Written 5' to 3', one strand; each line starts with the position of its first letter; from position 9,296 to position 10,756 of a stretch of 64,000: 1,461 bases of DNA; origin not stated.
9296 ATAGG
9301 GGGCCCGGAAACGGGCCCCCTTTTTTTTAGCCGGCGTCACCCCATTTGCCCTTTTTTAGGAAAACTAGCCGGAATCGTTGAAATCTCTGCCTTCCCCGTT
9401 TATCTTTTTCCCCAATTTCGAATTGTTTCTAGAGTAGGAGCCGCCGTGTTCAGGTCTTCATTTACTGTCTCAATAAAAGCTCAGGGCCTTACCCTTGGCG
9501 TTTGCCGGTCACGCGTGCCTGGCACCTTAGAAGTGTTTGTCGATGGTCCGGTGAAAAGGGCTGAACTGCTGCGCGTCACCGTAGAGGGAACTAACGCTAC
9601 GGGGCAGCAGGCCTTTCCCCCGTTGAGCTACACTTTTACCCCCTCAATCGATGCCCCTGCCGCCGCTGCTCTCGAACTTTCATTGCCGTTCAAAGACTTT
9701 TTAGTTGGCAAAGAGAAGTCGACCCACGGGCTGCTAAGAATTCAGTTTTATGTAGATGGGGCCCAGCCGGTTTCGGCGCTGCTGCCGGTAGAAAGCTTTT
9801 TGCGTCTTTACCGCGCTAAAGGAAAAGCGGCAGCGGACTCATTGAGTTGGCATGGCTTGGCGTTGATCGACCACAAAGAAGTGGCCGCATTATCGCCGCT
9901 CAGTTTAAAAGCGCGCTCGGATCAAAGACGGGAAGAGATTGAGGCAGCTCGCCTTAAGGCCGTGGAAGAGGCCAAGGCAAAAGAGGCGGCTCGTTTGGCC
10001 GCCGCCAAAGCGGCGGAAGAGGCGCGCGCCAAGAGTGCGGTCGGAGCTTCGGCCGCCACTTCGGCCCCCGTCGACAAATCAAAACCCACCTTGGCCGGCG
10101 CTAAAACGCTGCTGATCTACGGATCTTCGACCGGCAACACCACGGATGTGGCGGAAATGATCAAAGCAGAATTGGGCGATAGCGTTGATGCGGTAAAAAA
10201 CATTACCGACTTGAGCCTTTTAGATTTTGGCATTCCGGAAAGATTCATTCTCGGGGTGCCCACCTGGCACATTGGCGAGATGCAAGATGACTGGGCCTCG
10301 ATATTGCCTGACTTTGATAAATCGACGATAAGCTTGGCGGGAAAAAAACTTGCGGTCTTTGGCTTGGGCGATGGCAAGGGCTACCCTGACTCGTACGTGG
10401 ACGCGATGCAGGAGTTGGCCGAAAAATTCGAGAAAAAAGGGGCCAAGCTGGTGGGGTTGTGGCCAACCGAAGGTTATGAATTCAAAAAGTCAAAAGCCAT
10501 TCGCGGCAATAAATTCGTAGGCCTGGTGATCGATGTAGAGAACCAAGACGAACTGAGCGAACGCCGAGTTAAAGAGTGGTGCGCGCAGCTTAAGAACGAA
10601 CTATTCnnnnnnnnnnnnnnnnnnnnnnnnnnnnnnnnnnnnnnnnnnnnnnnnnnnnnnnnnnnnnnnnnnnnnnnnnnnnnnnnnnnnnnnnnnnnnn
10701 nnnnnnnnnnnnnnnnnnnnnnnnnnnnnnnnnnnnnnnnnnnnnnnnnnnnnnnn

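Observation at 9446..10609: Flavodoxin fused to an unknown 190 aa N-terminal domain via an Ala/Lys/Glu-rich linker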

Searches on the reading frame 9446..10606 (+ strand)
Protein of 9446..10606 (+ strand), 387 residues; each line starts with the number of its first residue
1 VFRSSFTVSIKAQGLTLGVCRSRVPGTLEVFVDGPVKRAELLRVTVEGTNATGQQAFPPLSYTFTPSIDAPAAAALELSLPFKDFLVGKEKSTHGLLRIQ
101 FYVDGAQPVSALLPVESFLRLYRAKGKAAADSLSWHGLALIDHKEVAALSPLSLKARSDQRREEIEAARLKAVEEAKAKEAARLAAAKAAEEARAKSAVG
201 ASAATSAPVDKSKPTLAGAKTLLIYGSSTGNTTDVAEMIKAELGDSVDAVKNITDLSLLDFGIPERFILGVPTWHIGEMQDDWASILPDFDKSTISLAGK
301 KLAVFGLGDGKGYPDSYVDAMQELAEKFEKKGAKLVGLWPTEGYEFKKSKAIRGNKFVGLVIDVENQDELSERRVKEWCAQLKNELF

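Call 3: search_protein_families(library=pfam, proteins=[window:9446-10606:+], max_evalue=0.1)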
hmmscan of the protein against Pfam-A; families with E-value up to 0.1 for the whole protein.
window:9446-10606:+ (387 aa): 5 families
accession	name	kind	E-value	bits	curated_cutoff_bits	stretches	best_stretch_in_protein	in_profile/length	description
PF00258.30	Flavodoxin_1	-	3e-19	70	25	1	223-378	1-143/143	Flavodoxin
PF12641.12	Flavodoxin_3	-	0.00033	20.9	27.5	1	223-270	2-47/160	Flavodoxin domain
PF12724.12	Flavodoxin_5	-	0.011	16.5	27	1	222-251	1-30/145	Flavodoxin domain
PF20069.4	DUF6465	-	0.031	14.8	26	1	157-252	4-103/130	Family of unknown function (DUF6465)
PF01499.21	Herpes_UL25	-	0.077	12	25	0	154-207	61-108/555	Herpesvirus UL25 family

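Call 4: search_protein_families(library=ncbifam, proteins=[window:9446-10606:+], max_evalue=0.1)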
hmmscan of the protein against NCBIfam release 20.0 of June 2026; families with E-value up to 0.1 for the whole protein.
window:9446-10606:+ (387 aa): 21 families
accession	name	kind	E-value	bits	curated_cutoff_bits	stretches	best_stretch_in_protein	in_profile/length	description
TIGR01752.1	flav_long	equivalog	3.3e-56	189.4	146.75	1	222-386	3-166/167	flavodoxin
NF006739.0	PRK09267.1-5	subfamily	3.3e-54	183.1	175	1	220-386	3-167/168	flavodoxin FldA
NF006736.0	PRK09267.1-2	equivalog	7.2e-50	168.9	202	1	221-383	4-161/161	flavodoxin FldA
NF006738.0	PRK09267.1-4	equivalog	1.7e-47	161.1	172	1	223-386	5-170/171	flavodoxin FldA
NF006737.0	PRK09267.1-3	equivalog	2.2e-44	151.1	238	1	223-386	6-168/174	flavodoxin FldA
NF009023.0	PRK12359.1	equivalog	8.3e-43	146.3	215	1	223-386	5-168/172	flavodoxin FldB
NF006735.0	PRK09267.1-1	equivalog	3.4e-38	131.2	315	1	221-386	4-168/176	flavodoxin FldA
TIGR01753.1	flav_short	equivalog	8.4e-14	52.3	123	1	222-337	2-115/140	flavodoxin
NF005216.0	PRK06703.1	subfamily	2.4e-11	43.9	127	1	219-336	2-117/151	flavodoxin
NF005246.0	PRK06756.1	subfamily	5e-10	39.5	130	1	220-336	3-118/148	flavodoxin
TIGR01754.1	flav_RNR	hypoth_equivalog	2.2e-06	27.6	163.8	1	221-330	3-112/140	putative ribonucleotide reductase-associated flavodoxin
NF006531.0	PRK09004.1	equivalog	4.1e-06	26.6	158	1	220-336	3-117/146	FMN-binding protein MioC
NF006747.0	PRK09271.1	equivalog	1.9e-05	24.4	104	1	220-331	2-117/160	flavodoxin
NF005587.0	PRK07308.1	equivalog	2.1e-05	24.8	138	1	223-334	6-115/147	flavodoxin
NF005989.0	PRK08105.1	equivalog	0.0005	20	160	1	222-337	5-120/149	flavodoxin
TIGR01931.1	cysJ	equivalog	0.0026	16.4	668.15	1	202-335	42-176/597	assimilatory sulfite reductase (NADPH) flavoprotein subunit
TIGR02794.1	tolA_full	equivalog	0.035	13.3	59.45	1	155-234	185-262/362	cell envelope integrity protein TolA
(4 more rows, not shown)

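Call 6: find_related_loci(query=window:9446-10606:+, collection=genome_contigs, flank=6000)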
Query window:9446-10606:+ (387 aa) in genome_contigs; peptide patterns used: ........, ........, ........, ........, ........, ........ (x = any residue, [..] = any of these).
268 stretches matched a pattern; 10 encode a relative of the query (tblastn E <= 1e-3); 10 distinct loci.
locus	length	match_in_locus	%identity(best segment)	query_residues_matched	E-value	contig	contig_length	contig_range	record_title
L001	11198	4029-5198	69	1-387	4e-169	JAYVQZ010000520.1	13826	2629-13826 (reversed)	MAG: Deltaproteobacteria bacterium isolate GL72_UP_metabinner_28 GL72_UP_metabinner_28_519, whole genome shotgun sequenc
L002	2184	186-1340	64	1-387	2e-169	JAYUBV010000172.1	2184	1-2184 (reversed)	MAG: Pseudomonadota bacterium isolate GFS_6818 GFS_6818_171, whole genome shotgun sequence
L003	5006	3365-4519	64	1-387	6e-159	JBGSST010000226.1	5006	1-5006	MAG: Bdellovibrionota bacterium isolate JTS-AC389 k141_1878795, whole genome shotgun sequence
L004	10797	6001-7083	44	17-386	6e-89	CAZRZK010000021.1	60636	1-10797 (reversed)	MAG TPA_asm: uncultured Pseudobdellovibrionaceae bacterium isolate SRP342105_co2_9 genome assembly, contig: NODE_438_len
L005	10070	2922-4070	44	12-386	5e-87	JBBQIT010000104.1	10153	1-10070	MAG: Bdellovibrionota bacterium isolate Co_metawrap_796 Cmw_796_k141_3922418_length_10153_cov_6.0000, whole genome shotg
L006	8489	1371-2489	45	15-386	2e-83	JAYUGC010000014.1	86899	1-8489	MAG: Pseudomonadota bacterium isolate GFS_7976 GFS_7976_13, whole genome shotgun sequence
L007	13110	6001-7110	45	15-386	3e-83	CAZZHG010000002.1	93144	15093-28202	MAG TPA_asm: uncultured Pseudobdellovibrionaceae bacterium isolate SRP150892_co2_490 genome assembly, contig: NODE_201_l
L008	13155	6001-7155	48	12-386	3e-95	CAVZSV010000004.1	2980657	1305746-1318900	MAG: uncultured delta proteobacterium isolate MFD09495.bin.1.125 genome assembly, contig: contig_2782, whole genome shot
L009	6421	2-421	47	246-386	1e-36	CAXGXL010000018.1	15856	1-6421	MAG TPA_asm: uncultured bacterium isolate ERR594338_concoct_180 genome assembly, contig: ERZ11848501.5483, whole genome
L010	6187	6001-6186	53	223-283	7e-16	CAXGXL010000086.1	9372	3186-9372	MAG TPA_asm: uncultured bacterium isolate ERR594338_concoct_180 genome assembly, contig: ERZ11848501.11370, whole genome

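Call 23: search_protein_families(library=pfam, proteins=[L008:7183-8529:+, L008:8519-9247:+, L008:9247-10548:+, L008:4843-5502:-, L007:7240-9669:+, L004:7090-8463:-, L004:8477-10564:-, L005:2170-2730:-, L003:1252-3255:+], max_evalue=0.001)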
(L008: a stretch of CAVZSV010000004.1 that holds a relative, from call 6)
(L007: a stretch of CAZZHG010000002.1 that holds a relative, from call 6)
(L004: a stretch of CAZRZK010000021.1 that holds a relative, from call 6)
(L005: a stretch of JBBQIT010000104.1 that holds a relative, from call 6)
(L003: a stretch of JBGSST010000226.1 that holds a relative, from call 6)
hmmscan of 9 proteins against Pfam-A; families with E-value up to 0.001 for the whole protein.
L008:7183-8529:+ (449 aa): 1 family
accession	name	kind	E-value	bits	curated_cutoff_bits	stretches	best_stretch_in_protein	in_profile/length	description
PF06751.17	EutB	-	7.1e-181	602.2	25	1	11-436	1-429/435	Ethanolamine ammonia lyase large subunit (EutB)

L008:8519-9247:+ (243 aa): 1 family
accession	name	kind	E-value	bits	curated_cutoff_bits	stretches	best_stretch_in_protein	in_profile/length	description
PF05985.16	EutC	-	3.3e-69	233.3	25.8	1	13-238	4-234/235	Ethanolamine ammonia-lyase light chain (EutC)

L008:9247-10548:+ (434 aa): 1 family
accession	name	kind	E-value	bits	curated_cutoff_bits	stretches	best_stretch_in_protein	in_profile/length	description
PF06277.17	EutA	-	1.6e-46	159.6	27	2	2-313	4-334/475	Ethanolamine utilisation protein EutA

L008:4843-5502:- (220 aa): 3 families
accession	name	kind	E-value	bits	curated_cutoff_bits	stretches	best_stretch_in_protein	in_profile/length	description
PF00440.29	TetR_N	-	1.8e-16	60.1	24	1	34-80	1-47/47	Bacterial regulatory proteins, tetR family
PF16859.10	TetR_C_11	-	3.4e-07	31.1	32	1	97-184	2-91/113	Tetracyclin repressor-like, C-terminal domain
PF17938.6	TetR_C_29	-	0.00016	22.3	26.2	1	105-187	4-91/119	Tetracyclin repressor-like, C-terminal domain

L007:7240-9669:+ (810 aa): 2 families
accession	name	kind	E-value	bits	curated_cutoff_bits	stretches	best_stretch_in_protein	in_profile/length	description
PF05359.17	DUF748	-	6.6e-18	64.6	50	1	8-282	9-257/1037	Domain of Unknown Function (DUF748)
PF05170.20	AsmA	-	1.1e-13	51.3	29.8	1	26-627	17-577/607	AsmA family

L004:7090-8463:- (458 aa): 10 families
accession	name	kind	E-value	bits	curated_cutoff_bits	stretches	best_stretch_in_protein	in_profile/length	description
PF00158.32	Sigma54_activat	-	6.7e-71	237.8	20.2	1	139-303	3-167/168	Sigma-54 interaction domain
PF00072.30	Response_reg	-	1.2e-29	103.1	30.2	1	4-111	2-109/111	Response regulator receiver domain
PF25601.1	AAA_lid_14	-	1.5e-26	92.4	27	1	309-387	1-79/87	AAA+ ATPase lid domain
PF14532.12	Sigma54_activ_2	-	5.4e-25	88.7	25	1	139-308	2-138/138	Sigma-54 interaction domain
PF02954.25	HTH_8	-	4.5e-13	49.1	22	1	418-457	3-42/42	Bacterial regulatory protein, Fis family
PF07728.20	AAA_5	-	2.3e-08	34.6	22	1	160-280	1-124/139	AAA domain (dynein-related subfamily)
PF01078.27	Mg_chelatase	-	4.1e-07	30.1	20.3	0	216-278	93-157/207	Magnesium chelatase, subunit ChlI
PF13191.12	AAA_16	-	1.8e-05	25.7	32.6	1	143-199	8-64/167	AAA ATPase domain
PF07724.20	AAA_2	-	5.7e-05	23.6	27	1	158-288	3-134/166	AAA domain (Cdc48 subfamily)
PF00004.35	AAA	-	0.00012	23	21.2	1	161-294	1-127/131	ATPase family associated with various cellular activities (AAA)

L004:8477-10564:- (696 aa): 3 families
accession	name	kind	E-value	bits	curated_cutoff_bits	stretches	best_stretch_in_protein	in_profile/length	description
PF02518.31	HATPase_c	-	1.1e-22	81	26.4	1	623-694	35-110/111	Histidine kinase-, DNA gyrase B-, and HSP90-like ATPase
PF00512.31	HisKA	-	1.4e-19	70.4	26.9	1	452-515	2-64/66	His Kinase A (phospho-acceptor) domain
PF13185.12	GAF_2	-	2.2e-06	28.3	28.6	1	350-435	61-136/136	GAF domain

L005:2170-2730:- (187 aa): 0 families

L003:1252-3255:+ (668 aa): 0 families

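Call 27: predict_structure(alignment_id=A3)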
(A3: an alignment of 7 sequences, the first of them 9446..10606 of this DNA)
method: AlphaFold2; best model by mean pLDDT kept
length: 387 residues; sequences in the alignment: 7
mean_pLDDT: 80.8   pTM: 0.47
mean pLDDT of the five models: 80.8, 80.4, 79.9, 78.7, 76.5
residues with pLDDT >= 90: 130; 70-90: 185; 50-70: 46; < 50: 26
segments of 3 or more residues with pLDDT < 50: 1-4, 197-210, 275-278, 310-312
pLDDT, mean of each block of 10 residues (from residue 1): 56 86 88 81 93 88 92 92 83 85 89 88 83 91 92 92 92 91 83 56 37 73 75 83 90 86 91 56 79 89 78 60 89 90 61 78 63 87 87
secondary structure, 60 per line:
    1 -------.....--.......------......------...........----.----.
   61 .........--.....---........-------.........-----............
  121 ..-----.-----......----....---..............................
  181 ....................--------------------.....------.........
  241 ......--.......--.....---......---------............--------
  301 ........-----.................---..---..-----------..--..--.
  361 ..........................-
elements in order: E8-12 E15-21 E28-33 E40-50 E60-69 E72-76 H80-87 E95-103 E109-114 H115-122 E134-139 H144-147 H151-200 E221-225 H232-246 E249-252 H258-262 E266-271 H281-292 E301-308 H314-330 E360-363 H364-386

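Call 43: find_related_loci(query=A1, collection=metagenome_contigs, flank=5000)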
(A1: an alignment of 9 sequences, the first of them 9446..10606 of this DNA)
Query A1 (387 aa) in metagenome_contigs; peptide patterns used: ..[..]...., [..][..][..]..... (x = any residue, [..] = any of these).
252 stretches matched a pattern; 21 encode a relative of the query (tblastn E <= 1e-3); 21 distinct loci.
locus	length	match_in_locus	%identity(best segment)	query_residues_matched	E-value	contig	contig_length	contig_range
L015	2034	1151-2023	59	1-293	1e-112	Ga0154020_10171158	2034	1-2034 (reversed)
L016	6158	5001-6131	49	16-386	1e-98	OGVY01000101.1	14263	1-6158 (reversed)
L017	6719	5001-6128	49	18-386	2e-98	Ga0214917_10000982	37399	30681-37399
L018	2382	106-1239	48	17-387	6e-101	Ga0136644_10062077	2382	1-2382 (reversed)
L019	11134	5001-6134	50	17-386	1e-95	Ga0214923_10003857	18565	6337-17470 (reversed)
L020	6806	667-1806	47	14-386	5e-95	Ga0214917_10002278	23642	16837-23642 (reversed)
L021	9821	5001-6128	49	17-386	9e-95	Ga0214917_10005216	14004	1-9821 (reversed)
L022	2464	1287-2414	48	11-386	7e-98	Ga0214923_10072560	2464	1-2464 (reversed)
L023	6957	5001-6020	49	42-386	2e-91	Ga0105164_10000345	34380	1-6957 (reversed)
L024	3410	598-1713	43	18-386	3e-86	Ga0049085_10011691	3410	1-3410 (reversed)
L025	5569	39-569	66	208-386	4e-78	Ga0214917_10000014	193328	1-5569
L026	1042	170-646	51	223-382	2e-51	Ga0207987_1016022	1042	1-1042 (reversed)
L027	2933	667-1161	47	220-386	1e-45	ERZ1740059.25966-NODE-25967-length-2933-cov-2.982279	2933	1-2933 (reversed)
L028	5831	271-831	41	201-386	2e-44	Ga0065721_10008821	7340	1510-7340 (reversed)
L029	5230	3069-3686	38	183-386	8e-43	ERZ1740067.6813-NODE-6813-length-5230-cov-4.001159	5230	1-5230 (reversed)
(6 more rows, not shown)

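Call 60: search_protein_families(library=pfam, proteins=[L019:2-3361:+, L019:3436-4791:+, L019:6145-7125:+, L023:2314-4800:-, L004:4037-5038:+], max_evalue=0.001)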
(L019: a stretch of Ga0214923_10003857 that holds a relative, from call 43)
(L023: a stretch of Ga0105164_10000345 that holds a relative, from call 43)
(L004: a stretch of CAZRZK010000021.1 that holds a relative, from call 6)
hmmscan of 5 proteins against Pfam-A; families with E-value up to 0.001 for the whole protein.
L019:2-3361:+ (1120 aa): 2 families
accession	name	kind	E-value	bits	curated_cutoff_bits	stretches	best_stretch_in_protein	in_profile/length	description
PF02463.25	SMC_N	-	1.1e-28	100.7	40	1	17-1113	92-220/220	RecF/RecN/SMC N terminal domain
PF06470.18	SMC_hinge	-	1.2e-17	64.8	22.5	1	450-551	7-109/116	SMC proteins Flexible Hinge Domain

L019:3436-4791:+ (452 aa): 0 families

L019:6145-7125:+ (327 aa): 2 families
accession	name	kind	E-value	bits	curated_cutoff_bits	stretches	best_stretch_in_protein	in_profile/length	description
PF22725.1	GFO_IDH_MocA_C3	-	1.6e-12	48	27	1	116-247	1-123/124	GFO/IDH/MocA C-terminal domain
PF02894.22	GFO_IDH_MocA_C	-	1.9e-11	44.7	22.9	1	120-295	1-175/218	Oxidoreductase family, C-terminal alpha/beta domain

L023:2314-4800:- (829 aa): 2 families
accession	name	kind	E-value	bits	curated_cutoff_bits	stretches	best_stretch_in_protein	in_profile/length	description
PF05359.17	DUF748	-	3.8e-11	42.2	50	1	31-279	13-249/1037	Domain of Unknown Function (DUF748)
PF05170.20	AsmA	-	5.7e-11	42.4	29.8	1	33-329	5-212/607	AsmA family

L004:4037-5038:+ (334 aa): 2 families
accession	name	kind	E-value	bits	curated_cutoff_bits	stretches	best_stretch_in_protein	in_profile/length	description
PF00924.24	MS_channel_2nd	-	1.4e-20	73.6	20.2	1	174-240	1-67/68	Mechanosensitive ion channel, beta-domain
PF21088.3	MS_channel_1st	-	1.8e-07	31.5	23.1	1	133-173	2-42/42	Mechanosensitive ion channel, transmembrane helices 2/3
